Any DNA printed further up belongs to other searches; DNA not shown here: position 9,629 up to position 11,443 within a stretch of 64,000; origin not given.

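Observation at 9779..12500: Adjacent surface proteins combining a bacterial collagen-like triple-helix segment with repeated Cys-rich ...C..C...(T/L/F/Y)GH modules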

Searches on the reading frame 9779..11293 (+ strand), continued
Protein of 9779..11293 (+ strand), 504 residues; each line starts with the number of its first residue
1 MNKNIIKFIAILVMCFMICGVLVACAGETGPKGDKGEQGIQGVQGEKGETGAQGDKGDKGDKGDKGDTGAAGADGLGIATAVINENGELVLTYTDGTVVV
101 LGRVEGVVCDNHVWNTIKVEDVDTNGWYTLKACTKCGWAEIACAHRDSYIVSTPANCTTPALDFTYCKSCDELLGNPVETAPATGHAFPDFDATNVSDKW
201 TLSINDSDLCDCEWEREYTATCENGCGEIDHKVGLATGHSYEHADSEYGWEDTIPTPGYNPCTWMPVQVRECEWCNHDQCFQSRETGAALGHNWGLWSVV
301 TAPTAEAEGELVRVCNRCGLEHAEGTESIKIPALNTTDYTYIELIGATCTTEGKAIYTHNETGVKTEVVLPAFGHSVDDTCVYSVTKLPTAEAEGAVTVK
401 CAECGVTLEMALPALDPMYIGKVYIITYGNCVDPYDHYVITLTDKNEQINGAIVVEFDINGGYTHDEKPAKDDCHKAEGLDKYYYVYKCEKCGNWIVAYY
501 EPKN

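Call 98: list_cluster_members(proteins=[window:9779-11290:+, window:11436-12497:+, P0001, P0069, P0023, P0037])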
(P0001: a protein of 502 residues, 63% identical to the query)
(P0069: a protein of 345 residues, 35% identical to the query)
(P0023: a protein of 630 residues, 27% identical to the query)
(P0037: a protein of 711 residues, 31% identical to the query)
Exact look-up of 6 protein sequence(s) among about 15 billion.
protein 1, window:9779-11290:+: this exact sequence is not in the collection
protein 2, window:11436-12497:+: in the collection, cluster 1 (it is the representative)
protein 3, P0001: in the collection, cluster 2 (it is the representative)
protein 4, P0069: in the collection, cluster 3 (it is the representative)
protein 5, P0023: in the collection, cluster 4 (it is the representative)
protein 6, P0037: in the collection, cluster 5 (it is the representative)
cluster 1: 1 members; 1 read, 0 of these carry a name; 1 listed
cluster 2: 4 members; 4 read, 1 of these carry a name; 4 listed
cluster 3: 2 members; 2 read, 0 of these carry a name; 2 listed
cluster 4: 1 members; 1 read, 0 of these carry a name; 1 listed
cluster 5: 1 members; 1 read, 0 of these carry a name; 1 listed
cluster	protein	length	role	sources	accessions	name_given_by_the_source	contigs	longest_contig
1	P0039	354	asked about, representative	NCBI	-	-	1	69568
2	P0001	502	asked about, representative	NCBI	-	-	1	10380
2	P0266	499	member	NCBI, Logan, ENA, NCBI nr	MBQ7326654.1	MAG: collagen-like protein [Clostridia bacterium] | collagen-like protein [Clostridia bacterium]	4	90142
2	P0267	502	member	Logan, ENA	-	-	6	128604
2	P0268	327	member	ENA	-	-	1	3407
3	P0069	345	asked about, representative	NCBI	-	-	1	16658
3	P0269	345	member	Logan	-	-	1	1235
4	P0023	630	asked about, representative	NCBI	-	-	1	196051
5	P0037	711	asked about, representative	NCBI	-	-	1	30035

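Call 101: search_solved_structures(query=window:10010-11290:+, max_evalue=1, show_alignments=1)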
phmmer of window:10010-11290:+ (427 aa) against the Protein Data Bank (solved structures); distinct sequences matched with E-value up to 1: 0.
